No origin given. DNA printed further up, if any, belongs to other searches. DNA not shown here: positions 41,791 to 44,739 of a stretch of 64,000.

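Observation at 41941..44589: Large cyclase-NB-ARC-TPR signalling protein lacking a DNA-binding output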

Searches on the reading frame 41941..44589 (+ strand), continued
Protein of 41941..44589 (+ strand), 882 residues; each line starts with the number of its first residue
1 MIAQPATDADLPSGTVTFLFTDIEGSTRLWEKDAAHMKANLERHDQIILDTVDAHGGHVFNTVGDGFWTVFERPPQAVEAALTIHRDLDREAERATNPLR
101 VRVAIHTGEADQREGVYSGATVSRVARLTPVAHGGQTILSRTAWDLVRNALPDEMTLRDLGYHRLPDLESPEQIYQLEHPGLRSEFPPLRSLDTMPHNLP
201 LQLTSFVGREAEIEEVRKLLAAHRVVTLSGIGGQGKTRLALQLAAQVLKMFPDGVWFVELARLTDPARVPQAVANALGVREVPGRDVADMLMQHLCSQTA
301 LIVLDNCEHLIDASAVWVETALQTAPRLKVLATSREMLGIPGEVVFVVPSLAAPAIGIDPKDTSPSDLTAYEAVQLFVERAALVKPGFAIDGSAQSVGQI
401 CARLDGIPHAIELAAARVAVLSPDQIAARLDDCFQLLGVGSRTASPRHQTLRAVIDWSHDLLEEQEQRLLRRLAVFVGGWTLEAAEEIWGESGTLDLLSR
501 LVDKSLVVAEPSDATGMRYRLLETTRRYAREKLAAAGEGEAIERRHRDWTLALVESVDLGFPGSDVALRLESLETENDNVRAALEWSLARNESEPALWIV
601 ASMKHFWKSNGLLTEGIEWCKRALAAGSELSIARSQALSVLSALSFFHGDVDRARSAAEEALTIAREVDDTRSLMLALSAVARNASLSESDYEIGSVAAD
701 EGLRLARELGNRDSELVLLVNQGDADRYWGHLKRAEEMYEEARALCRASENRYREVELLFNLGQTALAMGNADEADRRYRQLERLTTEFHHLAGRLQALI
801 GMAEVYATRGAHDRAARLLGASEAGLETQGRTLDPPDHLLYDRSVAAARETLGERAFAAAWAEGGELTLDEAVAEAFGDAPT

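Call 13: find_encoding_contigs(protein=P0001, flank=6000, max_places=4)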
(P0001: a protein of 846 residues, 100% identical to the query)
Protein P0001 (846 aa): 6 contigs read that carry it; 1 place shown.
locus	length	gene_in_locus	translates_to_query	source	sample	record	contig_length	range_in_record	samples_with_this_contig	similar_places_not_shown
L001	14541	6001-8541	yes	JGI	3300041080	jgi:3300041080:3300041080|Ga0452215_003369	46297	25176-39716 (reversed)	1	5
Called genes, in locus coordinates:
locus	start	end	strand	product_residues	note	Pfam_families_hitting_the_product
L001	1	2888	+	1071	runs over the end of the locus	PF25596:CPSase_L_D1, PF02786:CPSase_L_D2, PF02787:CPSase_L_D3, PF25596:CPSase_L_D1, PF02655:ATP-grasp_3, PF02786:CPSase_L_D2, PF02222:ATP-grasp, PF02142:MGS, +4 more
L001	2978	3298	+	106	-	PF00216:Bac_DNA_binding, PF18291:HU-HIG (weak)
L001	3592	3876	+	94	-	-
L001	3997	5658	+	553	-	PF03571:Peptidase_M49 (weak)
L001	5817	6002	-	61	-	-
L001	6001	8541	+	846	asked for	PF00931:NB-ARC (weak), PF13401:AAA_22 (weak), PF13424:TPR_12 (faint), PF25872:HTH_77, PF17874:TPR_MalT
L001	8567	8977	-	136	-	-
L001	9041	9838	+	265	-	PF05050:Methyltransf_21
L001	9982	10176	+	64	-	-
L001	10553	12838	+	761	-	PF13620:CarboxypepD_reg, PF13715:CarbopepD_reg_2, PF07715:Plug, PF00593:TonB_dep_Rec_b-barrel (weak)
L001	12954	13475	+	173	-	PF04542:Sigma70_r2, PF08281:Sigma70_r4_2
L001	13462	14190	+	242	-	-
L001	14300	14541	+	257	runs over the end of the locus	PF00535:Glycos_transf_2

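Call 14: find_encoding_contigs(protein=P0004, flank=6000, max_places=3)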
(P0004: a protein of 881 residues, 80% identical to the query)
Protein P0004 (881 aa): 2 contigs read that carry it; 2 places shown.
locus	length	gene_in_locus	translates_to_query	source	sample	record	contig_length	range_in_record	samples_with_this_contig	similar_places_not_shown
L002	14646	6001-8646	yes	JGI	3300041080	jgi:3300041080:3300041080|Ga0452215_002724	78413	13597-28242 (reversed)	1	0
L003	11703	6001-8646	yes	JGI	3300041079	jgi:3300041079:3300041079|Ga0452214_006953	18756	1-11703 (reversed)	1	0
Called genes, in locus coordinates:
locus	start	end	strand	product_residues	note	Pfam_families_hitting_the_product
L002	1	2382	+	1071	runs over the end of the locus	PF25596:CPSase_L_D1, PF02786:CPSase_L_D2, PF02787:CPSase_L_D3, PF25596:CPSase_L_D1, PF02655:ATP-grasp_3, PF02786:CPSase_L_D2, PF02222:ATP-grasp, PF02142:MGS, +4 more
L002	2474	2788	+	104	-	PF00216:Bac_DNA_binding, PF18291:HU-HIG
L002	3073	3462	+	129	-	-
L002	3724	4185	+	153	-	-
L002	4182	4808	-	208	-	PF00165:HTH_AraC, PF12833:HTH_18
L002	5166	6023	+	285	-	PF00561:Abhydrolase_1, PF12697:Abhydrolase_6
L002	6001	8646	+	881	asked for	PF00211:Guanylate_cyc, PF00931:NB-ARC (weak), PF13401:AAA_22, PF25872:HTH_77, PF17874:TPR_MalT (weak), PF13424:TPR_12 (weak)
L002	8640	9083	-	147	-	-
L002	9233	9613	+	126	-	PF00211:Guanylate_cyc (weak)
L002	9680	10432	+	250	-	-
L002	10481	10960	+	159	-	-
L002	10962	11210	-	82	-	PF13601:HTH_34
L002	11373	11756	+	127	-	-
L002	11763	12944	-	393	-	PF07992:Pyr_redox_2, PF00070:Pyr_redox (weak), PF22366:NDH2_C (weak)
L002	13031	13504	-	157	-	PF09990:DUF2231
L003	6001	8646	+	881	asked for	PF00211:Guanylate_cyc, PF00931:NB-ARC (weak), PF13401:AAA_22, PF25872:HTH_77, PF17874:TPR_MalT (weak), PF13424:TPR_12 (weak)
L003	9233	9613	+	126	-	PF00211:Guanylate_cyc (weak)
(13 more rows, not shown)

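Call 15: find_related_loci(query=window:41941-44589:+, collection=genome_contigs, flank=8000)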
Query window:41941-44589:+ (882 aa) in genome_contigs; peptide patterns used: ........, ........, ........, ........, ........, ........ (x = any residue, [..] = any of these).
599 stretches matched a pattern (row limit reached: there are more); 590 encode a relative of the query (tblastn E <= 1e-3); the best 80 are kept; 80 distinct loci.
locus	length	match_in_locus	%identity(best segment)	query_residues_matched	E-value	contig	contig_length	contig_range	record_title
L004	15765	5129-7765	78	1-879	0e+0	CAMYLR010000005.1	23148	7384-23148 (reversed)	MAG: uncultured Gemmatimonadales bacterium isolate ES_M_Gemmatimonadota_02 genome assembly, contig: scaffold_1395, whole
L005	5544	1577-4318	41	12-873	0e+0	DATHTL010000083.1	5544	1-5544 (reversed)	MAG TPA_asm: Anaerolineales bacterium isolate SMAG_U16076 k141_1781831, whole genome shotgun sequence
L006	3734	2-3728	41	11-873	0e+0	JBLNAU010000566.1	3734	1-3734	MAG: Syntrophothermus sp. isolate MAG169 PRJNA951521_bin29_renamed_565, whole genome shotgun sequence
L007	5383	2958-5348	43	9-789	0e+0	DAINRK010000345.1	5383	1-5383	MAG TPA_asm: Anaerolineales bacterium isolate CTOTU25444 NODE_970_length_5383_cov_5.058934, whole genome shotgun sequenc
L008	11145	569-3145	45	11-815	0e+0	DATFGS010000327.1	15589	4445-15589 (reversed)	MAG TPA_asm: Candidatus Methylomirabilota bacterium isolate SMAG_U8669 k141_1215645, whole genome shotgun sequence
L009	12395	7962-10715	39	11-877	0e+0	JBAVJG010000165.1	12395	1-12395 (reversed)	MAG: Anaerolineales bacterium isolate MFD01311_ilm_asm_bin16 k127_210334, whole genome shotgun sequence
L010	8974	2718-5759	42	7-881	1e-177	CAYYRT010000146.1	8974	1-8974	MAG TPA_asm: uncultured Acidimicrobiaceae bacterium isolate binchicken_co31_95 genome assembly, contig: k141_4804920, wh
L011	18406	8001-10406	44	5-794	1e-175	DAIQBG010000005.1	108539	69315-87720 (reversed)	MAG TPA_asm: Anaerolineales bacterium isolate CTOTU27635 NODE_15_length_108539_cov_13.375364, whole genome shotgun seque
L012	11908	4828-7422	42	13-875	9e-176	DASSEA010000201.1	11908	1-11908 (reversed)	MAG TPA_asm: Casimicrobiaceae bacterium isolate SMAG_U965 k141_589784, whole genome shotgun sequence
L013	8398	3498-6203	39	11-878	1e-175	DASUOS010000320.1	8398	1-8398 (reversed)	MAG TPA_asm: Anaerolineales bacterium isolate SMAG_U1634 k141_442132, whole genome shotgun sequence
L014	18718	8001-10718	41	13-873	3e-175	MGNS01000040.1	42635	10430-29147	MAG: Chloroflexi bacterium RBG_16_57_11 RBG_16_scaffold_1562, whole genome shotgun sequence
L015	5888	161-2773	42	11-879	7e-174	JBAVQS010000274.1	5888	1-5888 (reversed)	MAG: Anaerolineae bacterium isolate MFD03971_ilm_asm_bin21 k127_147457, whole genome shotgun sequence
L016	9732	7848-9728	48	12-638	4e-171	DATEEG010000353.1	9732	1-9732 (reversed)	MAG TPA_asm: Acidimicrobiia bacterium isolate SMAG_U8727 k141_2247795, whole genome shotgun sequence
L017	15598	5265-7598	44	11-778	7e-171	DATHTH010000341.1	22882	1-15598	MAG TPA_asm: Anaerolineales bacterium isolate SMAG_U16072 k141_851265, whole genome shotgun sequence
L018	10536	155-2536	42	15-818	9e-168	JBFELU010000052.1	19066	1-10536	MAG: Acidimicrobiia bacterium isolate Mix_mud02.2020.12.59 k141_1331135_length_19066_cov_11.2887, whole genome shotgun s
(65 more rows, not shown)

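Call 17: find_related_loci(query=window:41941-44589:+, collection=metagenome_contigs, flank=5000)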
Query window:41941-44589:+ (882 aa) in metagenome_contigs; peptide patterns used: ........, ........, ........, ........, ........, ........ (x = any residue, [..] = any of these).
600 stretches matched a pattern (row limit reached: there are more); 582 encode a relative of the query (tblastn E <= 1e-3); the best 80 are kept; 80 distinct loci.
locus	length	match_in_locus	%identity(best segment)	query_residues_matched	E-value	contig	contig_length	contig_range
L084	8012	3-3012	43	10-881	0e+0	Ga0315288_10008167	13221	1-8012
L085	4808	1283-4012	42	9-879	0e+0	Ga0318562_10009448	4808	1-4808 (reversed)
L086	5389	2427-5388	40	8-879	0e+0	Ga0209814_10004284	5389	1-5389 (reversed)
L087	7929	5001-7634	43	5-877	0e+0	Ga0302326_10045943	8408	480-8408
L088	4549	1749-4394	41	11-876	0e+0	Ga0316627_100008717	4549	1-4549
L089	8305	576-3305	42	11-870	0e+0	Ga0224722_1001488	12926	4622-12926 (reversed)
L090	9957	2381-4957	45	11-815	0e+0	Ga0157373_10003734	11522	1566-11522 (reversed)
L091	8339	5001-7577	45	11-815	0e+0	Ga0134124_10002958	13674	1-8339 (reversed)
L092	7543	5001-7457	45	11-815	0e+0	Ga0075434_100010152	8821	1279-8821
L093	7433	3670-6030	43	10-779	2e-180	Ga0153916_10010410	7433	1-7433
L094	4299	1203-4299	40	9-877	0e+0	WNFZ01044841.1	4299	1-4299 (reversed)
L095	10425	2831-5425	42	12-875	1e-178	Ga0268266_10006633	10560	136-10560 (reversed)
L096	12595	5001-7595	44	14-876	3e-176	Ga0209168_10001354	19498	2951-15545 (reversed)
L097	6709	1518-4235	41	13-873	4e-177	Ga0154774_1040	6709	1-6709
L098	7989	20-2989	39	7-873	2e-175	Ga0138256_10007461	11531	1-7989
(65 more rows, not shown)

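Call 19: find_encoding_contigs(protein=P0003, flank=6000, max_places=2)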
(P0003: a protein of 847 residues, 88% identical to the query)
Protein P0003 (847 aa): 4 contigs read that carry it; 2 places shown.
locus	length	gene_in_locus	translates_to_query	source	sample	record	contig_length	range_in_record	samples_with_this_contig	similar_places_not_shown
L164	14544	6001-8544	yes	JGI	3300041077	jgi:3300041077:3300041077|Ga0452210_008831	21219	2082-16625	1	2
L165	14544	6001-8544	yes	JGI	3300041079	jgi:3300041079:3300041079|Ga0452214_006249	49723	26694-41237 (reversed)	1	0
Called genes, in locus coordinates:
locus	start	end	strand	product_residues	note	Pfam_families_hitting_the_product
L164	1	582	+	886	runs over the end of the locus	?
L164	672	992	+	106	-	PF00216:Bac_DNA_binding, PF18291:HU-HIG (weak)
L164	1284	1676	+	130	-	-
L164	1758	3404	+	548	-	PF03571:Peptidase_M49 (weak)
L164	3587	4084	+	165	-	-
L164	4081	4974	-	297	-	PF00165:HTH_AraC, PF12833:HTH_18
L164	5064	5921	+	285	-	PF00561:Abhydrolase_1, PF12697:Abhydrolase_6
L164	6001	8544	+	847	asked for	PF00931:NB-ARC (weak), PF13401:AAA_22 (weak), PF13424:TPR_12 (faint), PF25872:HTH_77, PF17874:TPR_MalT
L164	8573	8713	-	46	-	-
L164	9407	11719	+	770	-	PF13620:CarboxypepD_reg, PF13715:CarbopepD_reg_2, PF07715:Plug, PF00593:TonB_dep_Rec_b-barrel (weak)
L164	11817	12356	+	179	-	PF04542:Sigma70_r2, PF08281:Sigma70_r4_2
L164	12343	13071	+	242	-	-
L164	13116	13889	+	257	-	PF00535:Glycos_transf_2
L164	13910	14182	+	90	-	PF07578:LAB_N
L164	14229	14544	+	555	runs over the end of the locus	PF02366:PMT (weak)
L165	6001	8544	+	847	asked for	PF00931:NB-ARC (weak), PF13401:AAA_22 (weak), PF13424:TPR_12 (faint), PF25872:HTH_77, PF17874:TPR_MalT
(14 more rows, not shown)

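Call 20: find_encoding_contigs(protein=P0009, flank=6000, max_places=2)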
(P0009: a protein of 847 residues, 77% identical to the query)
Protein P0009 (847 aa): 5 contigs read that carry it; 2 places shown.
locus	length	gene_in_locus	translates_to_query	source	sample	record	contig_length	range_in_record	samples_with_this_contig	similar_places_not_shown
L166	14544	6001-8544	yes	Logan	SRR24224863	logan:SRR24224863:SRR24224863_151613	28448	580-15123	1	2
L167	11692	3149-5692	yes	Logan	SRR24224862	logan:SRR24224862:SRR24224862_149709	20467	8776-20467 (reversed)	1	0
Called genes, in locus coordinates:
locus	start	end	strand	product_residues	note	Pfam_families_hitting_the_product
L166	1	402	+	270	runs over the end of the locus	PF01226:Form_Nir_trans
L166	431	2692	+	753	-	PF00982:Glyco_transf_20, PF00534:Glycos_transf_1 (faint), PF02358:Trehalose_PPase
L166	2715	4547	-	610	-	PF19291:TREH_N, PF00723:Glyco_hydro_15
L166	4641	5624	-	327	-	PF02685:Glucokinase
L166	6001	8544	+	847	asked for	PF00931:NB-ARC (weak), PF13401:AAA_22, PF25872:HTH_77, PF17874:TPR_MalT (weak), PF13176:TPR_7 (faint), PF13424:TPR_12 (weak)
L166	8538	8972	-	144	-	-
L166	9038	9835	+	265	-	PF05050:Methyltransf_21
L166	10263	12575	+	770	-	PF13620:CarboxypepD_reg, PF13715:CarbopepD_reg_2, PF07715:Plug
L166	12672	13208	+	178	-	PF04542:Sigma70_r2, PF08281:Sigma70_r4_2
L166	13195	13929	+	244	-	-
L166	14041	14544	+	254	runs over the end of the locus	PF00535:Glycos_transf_2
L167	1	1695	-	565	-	?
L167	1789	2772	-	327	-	PF02685:Glucokinase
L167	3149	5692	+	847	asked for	PF00931:NB-ARC (weak), PF13401:AAA_22, PF25872:HTH_77, PF17874:TPR_MalT (weak), PF13176:TPR_7 (faint), PF13424:TPR_12 (weak)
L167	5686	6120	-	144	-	-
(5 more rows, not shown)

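Call 21: find_encoding_contigs(protein=P0005, flank=6000, max_places=2)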
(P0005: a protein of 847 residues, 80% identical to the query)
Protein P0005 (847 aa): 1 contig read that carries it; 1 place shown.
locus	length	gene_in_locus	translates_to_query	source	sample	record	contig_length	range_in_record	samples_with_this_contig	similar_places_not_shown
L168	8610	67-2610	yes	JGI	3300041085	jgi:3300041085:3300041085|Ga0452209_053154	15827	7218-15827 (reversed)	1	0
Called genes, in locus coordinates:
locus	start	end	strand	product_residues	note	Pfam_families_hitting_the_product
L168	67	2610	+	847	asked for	PF00931:NB-ARC (weak), PF13191:AAA_16 (weak), PF13401:AAA_22, PF13481:AAA_25 (weak), PF25872:HTH_77, PF13424:TPR_12 (faint)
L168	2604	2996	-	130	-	-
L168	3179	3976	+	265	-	PF05050:Methyltransf_21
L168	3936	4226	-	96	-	-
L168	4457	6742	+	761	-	PF13620:CarboxypepD_reg, PF13715:CarbopepD_reg_2, PF07715:Plug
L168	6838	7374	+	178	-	PF04542:Sigma70_r2, PF08281:Sigma70_r4_2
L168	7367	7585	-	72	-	-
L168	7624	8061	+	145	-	-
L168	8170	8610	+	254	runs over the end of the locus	PF00535:Glycos_transf_2, PF10111:Glyco_tranf_2_2 (faint)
